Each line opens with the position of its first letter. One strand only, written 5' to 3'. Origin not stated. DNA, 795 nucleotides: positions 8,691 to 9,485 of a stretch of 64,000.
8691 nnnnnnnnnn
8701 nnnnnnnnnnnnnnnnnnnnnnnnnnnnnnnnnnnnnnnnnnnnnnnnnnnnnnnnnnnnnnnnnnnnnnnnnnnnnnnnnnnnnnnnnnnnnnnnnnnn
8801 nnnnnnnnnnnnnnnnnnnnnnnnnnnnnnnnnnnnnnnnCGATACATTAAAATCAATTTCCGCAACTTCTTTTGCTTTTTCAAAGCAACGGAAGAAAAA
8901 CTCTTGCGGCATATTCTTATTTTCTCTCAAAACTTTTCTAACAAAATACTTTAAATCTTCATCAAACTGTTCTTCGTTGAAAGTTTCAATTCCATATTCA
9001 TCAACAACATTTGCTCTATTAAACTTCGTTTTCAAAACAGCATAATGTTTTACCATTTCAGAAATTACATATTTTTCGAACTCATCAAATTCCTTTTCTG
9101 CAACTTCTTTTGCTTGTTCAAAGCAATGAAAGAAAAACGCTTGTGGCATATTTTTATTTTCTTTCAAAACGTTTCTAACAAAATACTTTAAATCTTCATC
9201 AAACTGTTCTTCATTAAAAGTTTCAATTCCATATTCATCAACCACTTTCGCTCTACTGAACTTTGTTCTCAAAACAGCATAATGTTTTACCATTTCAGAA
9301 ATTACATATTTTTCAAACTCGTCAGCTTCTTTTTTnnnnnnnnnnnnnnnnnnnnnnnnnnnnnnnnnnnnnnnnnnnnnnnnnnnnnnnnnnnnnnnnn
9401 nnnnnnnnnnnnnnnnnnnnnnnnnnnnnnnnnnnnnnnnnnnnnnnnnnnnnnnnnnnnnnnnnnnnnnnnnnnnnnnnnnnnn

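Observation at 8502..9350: Mrr-catalytic-domain nuclease whose N-terminal module is duplicated by a perfect-phase 237-bp tandem repeat, with a third partial copy upstream.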

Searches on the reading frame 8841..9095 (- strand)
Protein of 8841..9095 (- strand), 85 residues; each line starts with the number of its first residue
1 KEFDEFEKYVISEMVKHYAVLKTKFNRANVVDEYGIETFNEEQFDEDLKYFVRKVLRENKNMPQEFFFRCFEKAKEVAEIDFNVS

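Call 10: search_protein_families(library=pfam, proteins=[window:8841-9083:-], max_evalue=1)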
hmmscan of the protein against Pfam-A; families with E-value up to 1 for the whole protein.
seq(81 aa): 1 family
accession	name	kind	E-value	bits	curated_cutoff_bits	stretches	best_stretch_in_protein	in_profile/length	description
PF20124.4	DUF6514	-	0.051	14.2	23.9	1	8-51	16-60/94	Family of unknown function (DUF6514)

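Call 43: predict_structure(alignment_id=A3)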
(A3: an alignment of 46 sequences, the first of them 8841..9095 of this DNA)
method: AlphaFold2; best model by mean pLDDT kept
length: 85 residues; sequences in the alignment: 46
mean_pLDDT: 90.7   pTM: 0.79
mean pLDDT of the five models: 90.7, 90.1, 89.5, 88.3, 87.7
residues with pLDDT >= 90: 67; 70-90: 11; 50-70: 6; < 50: 1
segments of 3 or more residues with pLDDT < 50: none
pLDDT, mean of each block of 10 residues (from residue 1): 83 97 96 94 95 89 92 93 62
secondary structure, 60 per line:
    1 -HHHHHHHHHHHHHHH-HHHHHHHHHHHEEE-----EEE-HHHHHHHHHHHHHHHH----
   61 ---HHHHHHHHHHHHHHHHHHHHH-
elements in order: H2-16 H18-28 E29-31 E37-39 H41-56 H64-84

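Call 47: fold_search(model_id=the predicted structure, library=pdb)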
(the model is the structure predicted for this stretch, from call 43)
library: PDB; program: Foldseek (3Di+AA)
matches with E <= 10: 55; with E <= 0.001: 0
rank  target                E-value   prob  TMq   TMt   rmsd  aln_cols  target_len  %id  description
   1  6du4_A                1.6e+00  0.14  0.23  0.10   7.2        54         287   15  Crystal structure of hMettl16 catalytic domain in complex with MAT2A 3'UTR hairpin 1 (released 2018-09-26)
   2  6gfn                  1.7e+00  0.16  0.24  0.11   6.2        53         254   19  METTL16 MTase domain (released 2018-09-19)
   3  6gt5_A                2.6e+00  0.10  0.22  0.11   6.5        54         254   18  METTL16 MTase domain (crystal form 2) (released 2018-09-19)
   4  5k5a                  3.0e+00  0.07  0.29  0.12  15.2       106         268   10  Structure of the pNOB8-like ParB N-domain (released 2016-06-15)
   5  8pb4                  3.2e+00  0.10  0.23  0.09   6.2        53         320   11  PsiM in complex with SAH and norbaeocystin, orthorhombic crystal form (released 2024-04-03)
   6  9fmk                  3.4e+00  0.10  0.23  0.09   6.2        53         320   11  PsiM N247A in complex with sinefungin and baeocystin (released 2024-10-23)
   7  5j5v_B                3.8e+00  0.02  0.18  0.17  12.9        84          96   14  CdiA-CT from uropathogenic Escherichia coli in complex with cognate immunity protein and CysK (released 2016-07-27)
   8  8em1_B                4.1e+00  0.12  0.42  0.10   7.2        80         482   14  Type IIS Restriction Endonuclease PaqCI, DNA Unbound (released 2023-03-22)
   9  2yyi                  4.1e+00  0.10  0.28  0.08   5.8        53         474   15  Crystal structure of the oxygenase component (HpaB) of 4-hydroxyphenylacetate 3-monooxygenase complexed with FAD (released 2007-09-04)
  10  9fmh                  4.3e+00  0.06  0.20  0.09   6.2        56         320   12  PsiM N247M in complex with SAH and norbaeocystin (released 2024-10-23)
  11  8em1_A                4.6e+00  0.11  0.43  0.11   5.4        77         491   16  Type IIS Restriction Endonuclease PaqCI, DNA Unbound (released 2023-03-22)
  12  7jge                  4.6e+00  0.04  0.27  0.03  11.6        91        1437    9  Cryo-EM structure of P. falciparum VAR2CSA FCR3 core at 4 A (released 2021-01-13)
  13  9gfs_D                4.9e+00  0.08  0.23  0.10   6.4        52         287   12  PsiM in complex with SAH (released 2025-07-23)
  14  8p1q_A                4.9e+00  0.05  0.25  0.07  19.7        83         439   13  USP28 in complex with FT206 (released 2024-05-22)
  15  1qsd_A                4.9e+00  0.03  0.23  0.20  16.6        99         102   17  RBL2P, BETA-TUBULIN BINDING POST-CHAPERONIN COFACTOR (released 1999-12-22)
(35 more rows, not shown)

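Call 54: fold_search(model_id=the predicted structure, library=viral)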
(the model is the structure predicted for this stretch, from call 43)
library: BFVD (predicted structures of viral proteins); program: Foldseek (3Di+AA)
matches with E <= 10: 267; with E <= 0.001: 0
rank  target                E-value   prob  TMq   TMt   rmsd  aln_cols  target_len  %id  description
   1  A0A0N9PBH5            5.6e-01  0.25  0.26  0.32   8.2        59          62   14  (no name in the UniProt tables at hand)
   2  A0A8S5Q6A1            7.2e-01  0.60  0.48  0.16   4.8        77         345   13  Uncharacterized protein (Fragment) [Podoviridae sp. ctUT63]
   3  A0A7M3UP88            8.2e-01  0.33  0.37  0.26  10.8        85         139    8  Uncharacterized protein [Pyramimonas orientalis virus]
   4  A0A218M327            8.2e-01  0.23  0.36  0.26   9.3        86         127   13  Uncharacterized protein [Acidovorax phage ACP17]
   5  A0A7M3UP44            9.2e-01  0.28  0.40  0.43  11.9        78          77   15  Uncharacterized protein [Pyramimonas orientalis virus]
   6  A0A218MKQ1            9.8e-01  0.82  0.35  0.20   2.1        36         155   22  Tail assembly chaperone [uncultured virus]
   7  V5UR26                9.8e-01  0.41  0.37  0.05   4.7        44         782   20  Uncharacterized protein [Synechococcus phage ACG-2014h]
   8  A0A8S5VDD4            1.1e+00  0.21  0.36  0.18   8.1        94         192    8  Uncharacterized protein [Siphoviridae sp. ctDXu9]
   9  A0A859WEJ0            1.1e+00  0.14  0.30  0.30  11.9        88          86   10  (no name in the UniProt tables at hand)
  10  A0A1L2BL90            1.1e+00  0.08  0.22  0.21  15.2        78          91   24  (no name in the UniProt tables at hand)
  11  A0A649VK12            1.3e+00  0.08  0.26  0.18  12.8        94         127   21  (no name in the UniProt tables at hand)
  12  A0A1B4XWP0            1.5e+00  0.20  0.36  0.25  10.6        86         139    3  Uncharacterized protein [Tenacibaculum phage pT24]
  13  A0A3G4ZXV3            1.5e+00  0.11  0.28  0.16  10.0        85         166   14  Uncharacterized protein [Faunusvirus sp.]
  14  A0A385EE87            1.6e+00  0.41  0.34  0.53   3.3        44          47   20  Uncharacterized protein [Salmonella virus VSiP]
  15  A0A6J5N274            1.6e+00  0.15  0.34  0.09   8.0        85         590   20  Uncharacterized protein [uncultured Caudovirales phage]
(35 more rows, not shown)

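Call 58: search_protein_representatives(alignment_id=A4)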
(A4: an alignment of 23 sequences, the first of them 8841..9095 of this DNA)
Query: 23 sequences, 96 profile positions. Proteins with E-value up to 0.001 (for the whole library): 1477; up to 1e-10: 137; up to 1e-30: 1. The best 150 are listed.
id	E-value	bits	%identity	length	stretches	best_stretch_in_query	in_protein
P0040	7.8e-34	131.9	-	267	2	2-91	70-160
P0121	5.0e-22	94.1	-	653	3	5-83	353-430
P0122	5.3e-22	94.0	-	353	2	6-52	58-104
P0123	1.5e-21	92.5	-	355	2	3-70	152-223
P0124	4.6e-21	91.0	-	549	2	9-62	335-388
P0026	8.8e-19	83.7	-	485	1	4-88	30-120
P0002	1.7e-18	82.8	-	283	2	2-89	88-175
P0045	6.2e-18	81.0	-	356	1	3-94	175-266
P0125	3.5e-17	78.6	-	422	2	2-89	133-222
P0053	4.8e-17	78.1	-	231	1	4-95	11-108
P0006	1.3e-16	76.7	-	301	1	3-82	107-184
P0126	1.9e-16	76.2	-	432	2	11-63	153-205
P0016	3.2e-16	75.5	-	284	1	3-86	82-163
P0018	4.7e-16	75.0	-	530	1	6-89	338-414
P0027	1.2e-15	73.6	-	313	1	2-94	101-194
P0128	5.0e-15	71.7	-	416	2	10-64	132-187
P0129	1.3e-14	70.4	-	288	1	6-71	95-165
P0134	5.7e-14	68.3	-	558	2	5-85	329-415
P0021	9.9e-14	67.5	-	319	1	3-95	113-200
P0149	8.7e-13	64.5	-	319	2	3-77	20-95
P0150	9.2e-13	64.4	-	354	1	7-82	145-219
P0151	9.8e-13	64.3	-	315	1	11-70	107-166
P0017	1.6e-12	63.7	-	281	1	8-83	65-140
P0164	4.1e-12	62.3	-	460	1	9-87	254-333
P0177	7.7e-12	61.4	-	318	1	4-57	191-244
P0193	1.9e-11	60.2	-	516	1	8-83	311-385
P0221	5.8e-11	58.6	-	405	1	5-82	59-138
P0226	6.8e-11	58.4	-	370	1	8-73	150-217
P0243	1.1e-10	57.7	-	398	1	5-78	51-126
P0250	1.6e-10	57.3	-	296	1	7-86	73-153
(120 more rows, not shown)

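Call 61: search_protein_families(library=pfam, proteins=[P0121, P0122, P0123, P0124, P0125, P0126, P0128, P0134, P0149], max_evalue=0.0001)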
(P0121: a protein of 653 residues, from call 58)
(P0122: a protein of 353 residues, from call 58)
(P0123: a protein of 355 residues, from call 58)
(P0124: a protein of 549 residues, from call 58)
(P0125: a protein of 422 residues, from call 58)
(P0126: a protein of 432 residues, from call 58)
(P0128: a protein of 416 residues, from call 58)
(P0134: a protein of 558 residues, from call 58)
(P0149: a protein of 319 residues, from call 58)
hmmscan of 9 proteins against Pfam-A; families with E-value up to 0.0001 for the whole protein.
P0121 (653 aa): 2 families
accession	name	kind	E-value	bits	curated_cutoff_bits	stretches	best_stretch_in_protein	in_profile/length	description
PF04471.18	Mrr_cat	-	1.1e-23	84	21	1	539-644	3-113/115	Restriction endonuclease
PF22722.2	NA-iREase1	-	1.9e-05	25.1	27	1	546-630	2-89/106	NACHT-associated inactive Restriction Endonuclease 1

P0122 (353 aa): 4 families
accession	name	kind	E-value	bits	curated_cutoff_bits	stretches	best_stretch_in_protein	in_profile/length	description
PF04471.18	Mrr_cat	-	3.3e-22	79.2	21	1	224-331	2-114/115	Restriction endonuclease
PF22722.2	NA-iREase1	-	4.5e-06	27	27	1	231-316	1-89/106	NACHT-associated inactive Restriction Endonuclease 1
PF21927.1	McpB_HAMP_2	-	1.1e-05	25.8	27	0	54-69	3-18/49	Methyl-accepting chemotaxis protein McpB, second HAMP domain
PF13156.12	Mrr_cat_2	-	7e-05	23.2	22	0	234-277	9-54/127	Restriction endonuclease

P0123 (355 aa): 3 families
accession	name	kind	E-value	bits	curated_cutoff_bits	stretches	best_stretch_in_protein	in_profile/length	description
PF04471.18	Mrr_cat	-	8.3e-25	87.6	21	1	244-347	6-114/115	Restriction endonuclease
PF22722.2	NA-iREase1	-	4.8e-11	43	27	1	248-345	2-105/106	NACHT-associated inactive Restriction Endonuclease 1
PF13156.12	Mrr_cat_2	-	8.6e-07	29.3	22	1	252-346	11-112/127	Restriction endonuclease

P0124 (549 aa): 2 families
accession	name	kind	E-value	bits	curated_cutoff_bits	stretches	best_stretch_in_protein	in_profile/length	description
PF04471.18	Mrr_cat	-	1.5e-21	77.1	21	1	427-532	3-113/115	Restriction endonuclease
PF22722.2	NA-iREase1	-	1.4e-06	28.6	27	1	436-519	4-90/106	NACHT-associated inactive Restriction Endonuclease 1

P0125 (422 aa): 2 families
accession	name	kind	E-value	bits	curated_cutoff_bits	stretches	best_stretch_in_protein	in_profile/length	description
PF04471.18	Mrr_cat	-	5.4e-23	81.7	21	1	311-413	4-111/115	Restriction endonuclease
PF22722.2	NA-iREase1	-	6.9e-09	36.1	27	1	316-406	1-97/106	NACHT-associated inactive Restriction Endonuclease 1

P0126 (432 aa): 4 families
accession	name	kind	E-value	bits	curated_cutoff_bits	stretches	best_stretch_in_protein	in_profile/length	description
PF00542.24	Ribosomal_L12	-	8.8e-28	96.9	25.9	1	366-432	1-67/67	Ribosomal protein L7/L12 C-terminal domain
PF04471.18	Mrr_cat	-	2.5e-23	82.8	21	1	234-340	3-114/115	Restriction endonuclease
PF22722.2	NA-iREase1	-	7.6e-08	32.7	27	1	246-337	7-104/106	NACHT-associated inactive Restriction Endonuclease 1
PF13156.12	Mrr_cat_2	-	7.4e-05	23.1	22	0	252-295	18-65/127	Restriction endonuclease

P0128 (416 aa): 2 families
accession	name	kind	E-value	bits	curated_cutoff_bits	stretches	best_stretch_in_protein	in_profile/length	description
PF04471.18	Mrr_cat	-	1.3e-21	77.2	21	1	308-409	6-112/115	Restriction endonuclease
PF22722.2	NA-iREase1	-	3.1e-09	37.2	27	1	315-398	5-91/106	NACHT-associated inactive Restriction Endonuclease 1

P0134 (558 aa): 2 families
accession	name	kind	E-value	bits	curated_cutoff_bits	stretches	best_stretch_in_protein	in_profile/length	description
PF04471.18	Mrr_cat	-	2.1e-23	83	21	1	430-535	3-113/115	Restriction endonuclease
PF22722.2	NA-iREase1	-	9.1e-08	32.5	27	1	437-533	2-104/106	NACHT-associated inactive Restriction Endonuclease 1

P0149 (319 aa): 2 families
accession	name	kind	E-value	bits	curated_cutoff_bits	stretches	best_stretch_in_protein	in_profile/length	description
PF04471.18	Mrr_cat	-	4.1e-25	88.6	21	1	200-307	1-113/115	Restriction endonuclease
PF22722.2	NA-iREase1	-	7e-08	32.9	27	1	208-305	1-104/106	NACHT-associated inactive Restriction Endonuclease 1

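Call 63: search_protein_families(library=pfam, proteins=[P0129, P0150, P0151, P0164, P0177, P0193, P0221, P0226, P0243, P0250], max_evalue=0.0001)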
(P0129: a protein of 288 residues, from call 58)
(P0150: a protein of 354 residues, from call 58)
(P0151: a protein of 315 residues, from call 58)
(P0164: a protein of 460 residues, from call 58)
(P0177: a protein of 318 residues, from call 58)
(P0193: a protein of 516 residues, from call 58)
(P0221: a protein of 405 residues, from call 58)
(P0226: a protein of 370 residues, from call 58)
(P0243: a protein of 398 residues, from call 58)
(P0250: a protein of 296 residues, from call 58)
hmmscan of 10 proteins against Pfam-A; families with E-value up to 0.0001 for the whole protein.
P0129 (288 aa): 3 families
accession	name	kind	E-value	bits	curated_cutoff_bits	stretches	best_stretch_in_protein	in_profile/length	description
PF04471.18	Mrr_cat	-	1.9e-23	83.2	21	1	176-281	3-113/115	Restriction endonuclease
PF13156.12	Mrr_cat_2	-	7.8e-09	35.9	22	1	184-265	8-94/127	Restriction endonuclease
PF22722.2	NA-iREase1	-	3.6e-08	33.8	27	1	182-271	1-96/106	NACHT-associated inactive Restriction Endonuclease 1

P0150 (354 aa): 1 family
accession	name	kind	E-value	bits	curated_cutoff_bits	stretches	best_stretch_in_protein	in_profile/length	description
PF04471.18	Mrr_cat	-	4.7e-17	62.6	21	1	234-340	2-113/115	Restriction endonuclease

P0151 (315 aa): 3 families
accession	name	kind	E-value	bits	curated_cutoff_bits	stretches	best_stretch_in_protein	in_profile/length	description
PF04471.18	Mrr_cat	-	1.4e-25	90.1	21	1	209-315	3-114/115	Restriction endonuclease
PF22722.2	NA-iREase1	-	4.1e-11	43.3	27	1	216-312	2-104/106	NACHT-associated inactive Restriction Endonuclease 1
PF13156.12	Mrr_cat_2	-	1.7e-06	28.3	22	1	217-313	8-111/127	Restriction endonuclease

P0164 (460 aa): 4 families
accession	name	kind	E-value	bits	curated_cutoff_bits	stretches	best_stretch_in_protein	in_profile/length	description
PF04471.18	Mrr_cat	-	1.5e-24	86.8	21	1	341-448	2-114/115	Restriction endonuclease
PF00364.28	Biotin_lipoyl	-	1.8e-19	69.8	22.1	1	12-84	2-73/73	Biotin-requiring enzyme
PF22722.2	NA-iREase1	-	2.3e-07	31.2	27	1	356-444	9-103/106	NACHT-associated inactive Restriction Endonuclease 1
PF13156.12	Mrr_cat_2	-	9.7e-05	22.7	22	0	356-450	14-115/127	Restriction endonuclease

P0177 (318 aa): 1 family
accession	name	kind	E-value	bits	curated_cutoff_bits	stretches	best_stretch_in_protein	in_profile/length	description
PF08238.18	Sel1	-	1.2e-10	41.9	30.7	1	21-57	1-36/36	Sel1 repeat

P0193 (516 aa): 2 families
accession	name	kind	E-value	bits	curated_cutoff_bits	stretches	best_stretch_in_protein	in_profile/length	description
PF04471.18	Mrr_cat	-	2.2e-24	86.2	21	1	403-510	2-114/115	Restriction endonuclease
PF22722.2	NA-iREase1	-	1.9e-08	34.7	27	1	410-506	1-103/106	NACHT-associated inactive Restriction Endonuclease 1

P0221 (405 aa): 1 family
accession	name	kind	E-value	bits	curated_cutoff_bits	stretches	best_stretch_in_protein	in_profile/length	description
PF04471.18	Mrr_cat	-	6.5e-12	46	21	1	171-272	7-113/115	Restriction endonuclease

P0226 (370 aa): 3 families
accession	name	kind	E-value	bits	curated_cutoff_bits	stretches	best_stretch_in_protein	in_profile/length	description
PF04471.18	Mrr_cat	-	4.5e-24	85.2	21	1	258-360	5-112/115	Restriction endonuclease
PF22722.2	NA-iREase1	-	1.3e-09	38.4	27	1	263-348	2-90/106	NACHT-associated inactive Restriction Endonuclease 1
PF13156.12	Mrr_cat_2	-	2.1e-05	24.8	22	1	262-357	6-108/127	Restriction endonuclease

P0243 (398 aa): 1 family
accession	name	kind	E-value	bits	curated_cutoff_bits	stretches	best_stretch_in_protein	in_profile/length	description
PF00929.31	RNase_T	-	3.5e-25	89.9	24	1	186-340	2-164/164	Exonuclease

P0250 (296 aa): 3 families
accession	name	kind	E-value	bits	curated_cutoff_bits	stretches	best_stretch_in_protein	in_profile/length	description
PF04471.18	Mrr_cat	-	2.5e-26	92.5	21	1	187-295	1-114/115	Restriction endonuclease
PF22722.2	NA-iREase1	-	6.7e-07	29.7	27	1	195-289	1-99/106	NACHT-associated inactive Restriction Endonuclease 1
PF13156.12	Mrr_cat_2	-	4.6e-05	23.8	22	1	213-294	24-112/127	Restriction endonuclease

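Call 64: search_protein_families(library=ncbifam, proteins=[window:8841-9095:-], max_evalue=1)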
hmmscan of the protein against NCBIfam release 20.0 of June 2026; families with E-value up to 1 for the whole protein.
window:8841-9095:- (85 aa): 0 families

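Call 65: search_protein_families(library=phrogs, proteins=[window:8841-9095:-], max_evalue=0.01)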
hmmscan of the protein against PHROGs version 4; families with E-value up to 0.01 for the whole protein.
window:8841-9095:- (85 aa): 0 families

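Call 66: search_solved_structures(query=A4, max_evalue=1)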
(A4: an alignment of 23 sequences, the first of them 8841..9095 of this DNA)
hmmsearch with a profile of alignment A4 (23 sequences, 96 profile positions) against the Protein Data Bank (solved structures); distinct sequences matched with E-value up to 1: 1.
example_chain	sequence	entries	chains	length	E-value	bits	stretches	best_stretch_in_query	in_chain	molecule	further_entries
2c5z_A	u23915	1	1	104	0.54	13.8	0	39-87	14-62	SET DOMAIN PROTEIN 2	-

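Call 82: search_protein_families(library=padloc, proteins=[P0123, P0149], max_evalue=0.00001)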
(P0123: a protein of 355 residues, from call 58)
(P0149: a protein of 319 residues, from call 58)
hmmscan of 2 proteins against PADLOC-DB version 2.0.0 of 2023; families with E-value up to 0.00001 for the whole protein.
P0123 (355 aa): 3 families
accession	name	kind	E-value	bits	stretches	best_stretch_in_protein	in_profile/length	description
PDLC00631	ZorD1|ZorD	-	1.3e-17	60.9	1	211-349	920-1061/1071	"SWI2/SNF2 helicase, Mrr-like nuclease"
PDLC04819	PDC-S02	-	4.3e-11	40.6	1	231-347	185-305/334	-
PDLC04815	PDC-S02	-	1.2e-07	29.4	1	244-350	207-320/346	-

P0149 (319 aa): 5 families
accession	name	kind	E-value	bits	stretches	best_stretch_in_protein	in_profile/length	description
PDLC00631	ZorD1|ZorD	-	8e-16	55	1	168-311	913-1062/1071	"SWI2/SNF2 helicase, Mrr-like nuclease"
PDLC04819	PDC-S02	-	2.4e-14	51.3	1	198-305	191-302/334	-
PDLC04815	PDC-S02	-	7.4e-08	30.1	1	202-295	204-302/346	-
PDLC03852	LmuA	-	1.6e-06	26.3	1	196-262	11-86/336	-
PDLC00628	ZorD1|ZorD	-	2e-06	23.8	1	201-297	1024-1127/1171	"SWI2/SNF2 helicase, Mrr-like nuclease"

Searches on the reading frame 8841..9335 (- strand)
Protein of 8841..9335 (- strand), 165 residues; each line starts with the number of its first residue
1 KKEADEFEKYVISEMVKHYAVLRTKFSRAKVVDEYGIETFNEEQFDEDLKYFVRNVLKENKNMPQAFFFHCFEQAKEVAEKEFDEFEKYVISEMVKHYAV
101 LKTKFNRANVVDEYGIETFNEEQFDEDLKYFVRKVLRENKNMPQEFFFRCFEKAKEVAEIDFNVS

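Call 23: find_homologous_proteins(query=window:8841-9335:-, max_evalue=0.01)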
Query seq(165 aa) (165 aa): 1 proteins with E <= 0.01 among 849 candidates.
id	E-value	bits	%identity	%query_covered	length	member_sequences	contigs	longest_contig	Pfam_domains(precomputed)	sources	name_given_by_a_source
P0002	4.9e-42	162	53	94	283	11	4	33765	PF13156.13,PF22722.3,PF04471.19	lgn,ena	-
